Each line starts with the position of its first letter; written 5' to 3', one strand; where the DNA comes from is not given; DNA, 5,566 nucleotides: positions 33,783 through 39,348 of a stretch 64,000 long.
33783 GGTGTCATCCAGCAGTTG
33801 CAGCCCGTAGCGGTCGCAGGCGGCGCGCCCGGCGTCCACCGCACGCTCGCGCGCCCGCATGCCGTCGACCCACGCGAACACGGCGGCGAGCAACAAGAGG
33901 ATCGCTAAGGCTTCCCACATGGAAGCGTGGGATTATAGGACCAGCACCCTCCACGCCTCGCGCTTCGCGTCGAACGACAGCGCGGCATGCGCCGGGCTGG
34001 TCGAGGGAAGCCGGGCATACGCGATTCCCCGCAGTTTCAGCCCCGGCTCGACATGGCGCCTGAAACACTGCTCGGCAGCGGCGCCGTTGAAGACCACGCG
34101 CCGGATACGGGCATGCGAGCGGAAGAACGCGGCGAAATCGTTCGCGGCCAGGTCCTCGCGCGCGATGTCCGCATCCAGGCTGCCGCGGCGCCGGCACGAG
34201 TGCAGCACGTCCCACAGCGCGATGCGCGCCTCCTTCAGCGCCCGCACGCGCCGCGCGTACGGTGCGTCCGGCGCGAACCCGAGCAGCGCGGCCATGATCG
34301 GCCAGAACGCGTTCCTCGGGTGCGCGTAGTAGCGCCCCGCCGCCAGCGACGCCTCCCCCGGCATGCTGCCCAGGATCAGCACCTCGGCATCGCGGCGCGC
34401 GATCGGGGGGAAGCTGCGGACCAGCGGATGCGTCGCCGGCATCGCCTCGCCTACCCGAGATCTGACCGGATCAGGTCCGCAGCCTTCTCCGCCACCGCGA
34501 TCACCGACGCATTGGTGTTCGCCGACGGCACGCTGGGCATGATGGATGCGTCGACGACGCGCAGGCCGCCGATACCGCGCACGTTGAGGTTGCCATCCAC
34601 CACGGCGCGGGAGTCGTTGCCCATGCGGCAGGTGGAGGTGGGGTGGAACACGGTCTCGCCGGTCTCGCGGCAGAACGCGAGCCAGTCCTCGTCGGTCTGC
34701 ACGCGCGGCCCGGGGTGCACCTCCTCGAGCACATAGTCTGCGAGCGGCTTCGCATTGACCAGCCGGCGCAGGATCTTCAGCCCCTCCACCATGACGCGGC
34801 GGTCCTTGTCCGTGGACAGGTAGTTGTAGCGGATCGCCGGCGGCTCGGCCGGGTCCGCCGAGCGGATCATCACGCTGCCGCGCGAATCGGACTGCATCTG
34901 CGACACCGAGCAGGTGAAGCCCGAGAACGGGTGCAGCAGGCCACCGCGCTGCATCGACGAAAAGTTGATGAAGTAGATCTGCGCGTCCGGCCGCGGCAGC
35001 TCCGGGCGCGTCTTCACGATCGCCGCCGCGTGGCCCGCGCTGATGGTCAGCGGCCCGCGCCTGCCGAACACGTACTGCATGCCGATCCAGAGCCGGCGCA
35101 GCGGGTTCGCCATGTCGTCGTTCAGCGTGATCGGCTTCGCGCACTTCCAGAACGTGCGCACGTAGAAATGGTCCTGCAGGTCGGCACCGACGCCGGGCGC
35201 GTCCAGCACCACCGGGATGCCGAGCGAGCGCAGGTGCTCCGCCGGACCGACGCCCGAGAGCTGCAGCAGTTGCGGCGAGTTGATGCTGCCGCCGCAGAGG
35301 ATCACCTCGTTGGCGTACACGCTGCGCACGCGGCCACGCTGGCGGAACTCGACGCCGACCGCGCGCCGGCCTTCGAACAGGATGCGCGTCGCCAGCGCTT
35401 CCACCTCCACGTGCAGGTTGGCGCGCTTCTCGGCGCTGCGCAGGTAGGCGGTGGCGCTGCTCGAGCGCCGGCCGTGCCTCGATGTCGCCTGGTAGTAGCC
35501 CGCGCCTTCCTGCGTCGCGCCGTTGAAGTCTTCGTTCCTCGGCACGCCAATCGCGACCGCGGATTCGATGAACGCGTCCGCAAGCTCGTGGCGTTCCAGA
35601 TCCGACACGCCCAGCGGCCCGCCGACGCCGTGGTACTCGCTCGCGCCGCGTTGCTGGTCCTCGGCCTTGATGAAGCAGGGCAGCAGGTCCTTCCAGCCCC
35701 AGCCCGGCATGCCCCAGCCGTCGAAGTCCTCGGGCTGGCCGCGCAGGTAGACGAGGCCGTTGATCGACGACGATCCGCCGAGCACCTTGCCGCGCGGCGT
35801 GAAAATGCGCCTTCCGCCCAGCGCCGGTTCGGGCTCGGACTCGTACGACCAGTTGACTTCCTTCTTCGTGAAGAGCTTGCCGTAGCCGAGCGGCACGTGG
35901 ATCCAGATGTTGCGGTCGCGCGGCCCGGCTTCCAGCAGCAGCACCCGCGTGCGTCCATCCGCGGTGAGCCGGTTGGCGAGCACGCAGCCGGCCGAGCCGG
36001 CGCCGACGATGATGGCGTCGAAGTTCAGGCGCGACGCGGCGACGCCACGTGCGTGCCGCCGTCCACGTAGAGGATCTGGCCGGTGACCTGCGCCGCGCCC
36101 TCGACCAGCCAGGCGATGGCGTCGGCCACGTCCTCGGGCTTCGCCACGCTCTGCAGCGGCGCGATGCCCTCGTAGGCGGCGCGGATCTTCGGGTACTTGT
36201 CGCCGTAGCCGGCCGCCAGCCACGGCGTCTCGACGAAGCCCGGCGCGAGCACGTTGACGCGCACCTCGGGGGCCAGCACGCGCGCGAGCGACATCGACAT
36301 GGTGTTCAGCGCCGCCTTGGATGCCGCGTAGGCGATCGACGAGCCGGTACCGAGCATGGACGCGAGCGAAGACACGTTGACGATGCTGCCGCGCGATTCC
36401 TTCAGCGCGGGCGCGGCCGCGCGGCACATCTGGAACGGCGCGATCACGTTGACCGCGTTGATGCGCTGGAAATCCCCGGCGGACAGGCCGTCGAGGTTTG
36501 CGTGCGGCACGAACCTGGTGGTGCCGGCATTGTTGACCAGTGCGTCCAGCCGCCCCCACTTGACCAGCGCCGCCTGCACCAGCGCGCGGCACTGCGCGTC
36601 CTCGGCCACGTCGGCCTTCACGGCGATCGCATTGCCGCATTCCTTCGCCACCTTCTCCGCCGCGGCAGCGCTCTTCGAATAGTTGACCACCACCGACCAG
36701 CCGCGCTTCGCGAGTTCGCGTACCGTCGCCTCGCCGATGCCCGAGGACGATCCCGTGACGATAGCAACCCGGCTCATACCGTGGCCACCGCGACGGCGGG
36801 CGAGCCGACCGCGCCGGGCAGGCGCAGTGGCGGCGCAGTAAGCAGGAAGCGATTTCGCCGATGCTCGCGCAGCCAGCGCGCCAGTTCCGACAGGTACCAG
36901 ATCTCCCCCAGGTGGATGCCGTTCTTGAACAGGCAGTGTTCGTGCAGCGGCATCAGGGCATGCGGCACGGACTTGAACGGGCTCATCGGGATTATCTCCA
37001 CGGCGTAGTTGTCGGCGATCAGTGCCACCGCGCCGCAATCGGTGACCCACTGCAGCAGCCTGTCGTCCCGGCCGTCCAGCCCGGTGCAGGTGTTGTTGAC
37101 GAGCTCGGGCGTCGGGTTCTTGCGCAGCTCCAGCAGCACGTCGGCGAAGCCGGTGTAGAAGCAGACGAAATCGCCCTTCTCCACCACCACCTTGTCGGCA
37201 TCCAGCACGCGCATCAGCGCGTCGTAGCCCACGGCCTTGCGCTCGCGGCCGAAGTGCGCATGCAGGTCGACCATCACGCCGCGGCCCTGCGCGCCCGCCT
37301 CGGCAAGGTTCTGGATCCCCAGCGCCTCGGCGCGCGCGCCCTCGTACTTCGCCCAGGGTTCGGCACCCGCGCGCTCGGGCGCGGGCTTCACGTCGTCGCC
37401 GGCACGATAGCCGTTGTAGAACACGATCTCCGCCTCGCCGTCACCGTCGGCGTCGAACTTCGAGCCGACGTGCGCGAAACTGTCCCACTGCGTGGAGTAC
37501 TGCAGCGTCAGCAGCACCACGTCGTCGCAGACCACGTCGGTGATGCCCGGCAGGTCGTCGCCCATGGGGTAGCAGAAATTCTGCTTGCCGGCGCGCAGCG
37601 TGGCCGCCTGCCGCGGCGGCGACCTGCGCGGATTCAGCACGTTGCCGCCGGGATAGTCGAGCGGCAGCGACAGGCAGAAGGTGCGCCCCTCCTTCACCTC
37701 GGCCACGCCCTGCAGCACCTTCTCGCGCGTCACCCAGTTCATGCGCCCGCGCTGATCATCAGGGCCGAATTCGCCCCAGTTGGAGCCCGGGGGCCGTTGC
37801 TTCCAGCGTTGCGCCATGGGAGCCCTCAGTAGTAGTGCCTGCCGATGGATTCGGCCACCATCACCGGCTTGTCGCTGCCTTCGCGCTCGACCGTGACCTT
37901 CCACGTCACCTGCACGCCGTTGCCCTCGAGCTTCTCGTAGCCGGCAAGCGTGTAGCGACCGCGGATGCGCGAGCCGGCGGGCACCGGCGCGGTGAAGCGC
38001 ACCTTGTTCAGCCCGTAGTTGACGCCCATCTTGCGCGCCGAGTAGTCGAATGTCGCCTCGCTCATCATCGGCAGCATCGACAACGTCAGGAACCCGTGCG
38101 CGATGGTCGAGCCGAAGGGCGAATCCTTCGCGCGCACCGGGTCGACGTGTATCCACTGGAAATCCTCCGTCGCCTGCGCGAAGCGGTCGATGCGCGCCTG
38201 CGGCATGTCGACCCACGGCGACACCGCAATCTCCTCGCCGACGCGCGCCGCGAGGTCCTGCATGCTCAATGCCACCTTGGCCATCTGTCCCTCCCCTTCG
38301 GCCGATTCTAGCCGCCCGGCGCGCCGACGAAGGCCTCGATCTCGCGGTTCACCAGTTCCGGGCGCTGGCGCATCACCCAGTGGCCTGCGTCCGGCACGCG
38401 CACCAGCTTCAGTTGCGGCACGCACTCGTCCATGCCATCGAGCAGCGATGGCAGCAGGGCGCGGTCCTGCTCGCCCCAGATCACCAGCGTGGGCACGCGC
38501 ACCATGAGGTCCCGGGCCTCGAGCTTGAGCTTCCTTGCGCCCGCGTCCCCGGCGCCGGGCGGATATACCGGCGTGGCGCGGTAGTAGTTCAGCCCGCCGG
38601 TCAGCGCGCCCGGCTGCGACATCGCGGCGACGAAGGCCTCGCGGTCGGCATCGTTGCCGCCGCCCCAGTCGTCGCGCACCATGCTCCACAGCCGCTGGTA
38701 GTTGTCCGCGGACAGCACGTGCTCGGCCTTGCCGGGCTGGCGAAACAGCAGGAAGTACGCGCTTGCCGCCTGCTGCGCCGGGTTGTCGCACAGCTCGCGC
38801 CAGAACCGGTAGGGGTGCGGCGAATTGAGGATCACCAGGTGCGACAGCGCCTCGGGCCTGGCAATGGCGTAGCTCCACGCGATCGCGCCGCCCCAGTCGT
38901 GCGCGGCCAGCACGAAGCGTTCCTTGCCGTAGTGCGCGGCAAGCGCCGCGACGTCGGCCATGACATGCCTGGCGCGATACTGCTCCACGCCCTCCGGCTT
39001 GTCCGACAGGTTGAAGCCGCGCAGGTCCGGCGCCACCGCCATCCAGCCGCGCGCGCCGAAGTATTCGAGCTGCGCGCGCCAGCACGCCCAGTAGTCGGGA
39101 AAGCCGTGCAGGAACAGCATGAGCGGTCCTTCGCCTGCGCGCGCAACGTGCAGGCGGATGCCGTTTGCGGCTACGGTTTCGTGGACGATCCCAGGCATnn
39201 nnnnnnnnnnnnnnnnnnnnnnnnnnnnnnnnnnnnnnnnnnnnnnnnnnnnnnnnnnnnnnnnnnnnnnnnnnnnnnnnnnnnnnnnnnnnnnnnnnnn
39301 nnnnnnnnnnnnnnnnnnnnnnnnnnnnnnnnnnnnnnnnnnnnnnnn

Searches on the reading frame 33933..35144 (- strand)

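Call 87: search_protein_families(library=pfam, proteins=[window:33933-35144:-], max_evalue=0.00001)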
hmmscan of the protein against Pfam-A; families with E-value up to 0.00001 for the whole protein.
window:33933-35144:- (403 aa): 1 family
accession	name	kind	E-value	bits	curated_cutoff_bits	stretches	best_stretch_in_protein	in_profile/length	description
PF03167.25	UDG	-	2.2e-10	41.2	24.3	1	251-401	6-140/141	Uracil DNA glycosylase superfamily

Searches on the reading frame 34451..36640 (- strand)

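Call 87: search_protein_families(library=pfam, proteins=[window:34451-36640:-], max_evalue=0.00001)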
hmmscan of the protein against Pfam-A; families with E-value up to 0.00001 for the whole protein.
window:34451-36640:- (729 aa): 2 families
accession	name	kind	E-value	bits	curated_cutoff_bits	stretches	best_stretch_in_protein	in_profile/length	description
PF00732.25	GMC_oxred_N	-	5.8e-48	164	23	1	207-492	1-217/218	GMC oxidoreductase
PF05199.19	GMC_oxred_C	-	1.3e-39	136.4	24.6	1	585-717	2-139/139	GMC oxidoreductase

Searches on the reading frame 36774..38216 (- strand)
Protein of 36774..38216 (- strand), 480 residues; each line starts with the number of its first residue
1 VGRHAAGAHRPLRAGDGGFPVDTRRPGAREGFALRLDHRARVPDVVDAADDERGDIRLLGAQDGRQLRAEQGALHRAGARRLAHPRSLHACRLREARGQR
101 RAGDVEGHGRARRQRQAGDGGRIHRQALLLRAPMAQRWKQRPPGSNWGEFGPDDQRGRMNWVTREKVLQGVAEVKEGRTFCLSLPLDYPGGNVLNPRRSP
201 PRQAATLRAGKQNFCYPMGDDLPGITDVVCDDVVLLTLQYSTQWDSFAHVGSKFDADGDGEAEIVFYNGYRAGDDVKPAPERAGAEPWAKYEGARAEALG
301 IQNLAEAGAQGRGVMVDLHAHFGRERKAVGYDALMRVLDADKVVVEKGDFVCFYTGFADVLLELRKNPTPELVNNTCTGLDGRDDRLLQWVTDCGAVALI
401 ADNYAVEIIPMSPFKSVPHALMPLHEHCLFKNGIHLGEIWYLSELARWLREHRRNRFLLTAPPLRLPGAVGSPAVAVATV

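Call 87: search_protein_families(library=pfam, proteins=[window:36774-38216:-], max_evalue=0.00001)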
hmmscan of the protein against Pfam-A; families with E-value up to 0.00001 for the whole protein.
window:36774-38216:- (480 aa): 1 family
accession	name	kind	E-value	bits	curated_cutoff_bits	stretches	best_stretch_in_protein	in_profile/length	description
PF04199.19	Cyclase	-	1.6e-06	28.8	23.1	1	233-407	21-141/142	Putative cyclase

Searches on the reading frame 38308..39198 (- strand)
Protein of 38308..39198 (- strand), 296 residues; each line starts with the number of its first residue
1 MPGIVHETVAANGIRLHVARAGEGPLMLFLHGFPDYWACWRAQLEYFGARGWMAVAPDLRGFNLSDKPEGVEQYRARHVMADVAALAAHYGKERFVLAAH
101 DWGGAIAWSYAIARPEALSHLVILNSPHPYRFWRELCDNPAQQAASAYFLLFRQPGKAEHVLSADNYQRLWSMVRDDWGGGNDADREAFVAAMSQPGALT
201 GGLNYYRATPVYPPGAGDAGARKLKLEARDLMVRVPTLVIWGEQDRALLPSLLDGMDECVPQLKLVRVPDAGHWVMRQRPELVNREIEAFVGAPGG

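Call 83: search_protein_families(library=pfam, proteins=[window:38308-39198:-], max_evalue=0.00001)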
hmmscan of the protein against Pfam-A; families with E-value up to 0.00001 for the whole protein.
window:38308-39198:- (296 aa): 3 families
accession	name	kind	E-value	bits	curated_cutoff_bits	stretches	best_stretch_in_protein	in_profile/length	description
PF00561.26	Abhydrolase_1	-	1.6e-28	100.4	25.8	1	25-276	1-241/245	alpha/beta hydrolase fold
PF12697.13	Abhydrolase_6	-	9.4e-20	72.6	26.3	1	28-285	2-216/217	Alpha/beta hydrolase family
PF12146.15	Hydrolase_4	-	3.5e-11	43.3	27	1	27-127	7-109/239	Serine aminopeptidase, S33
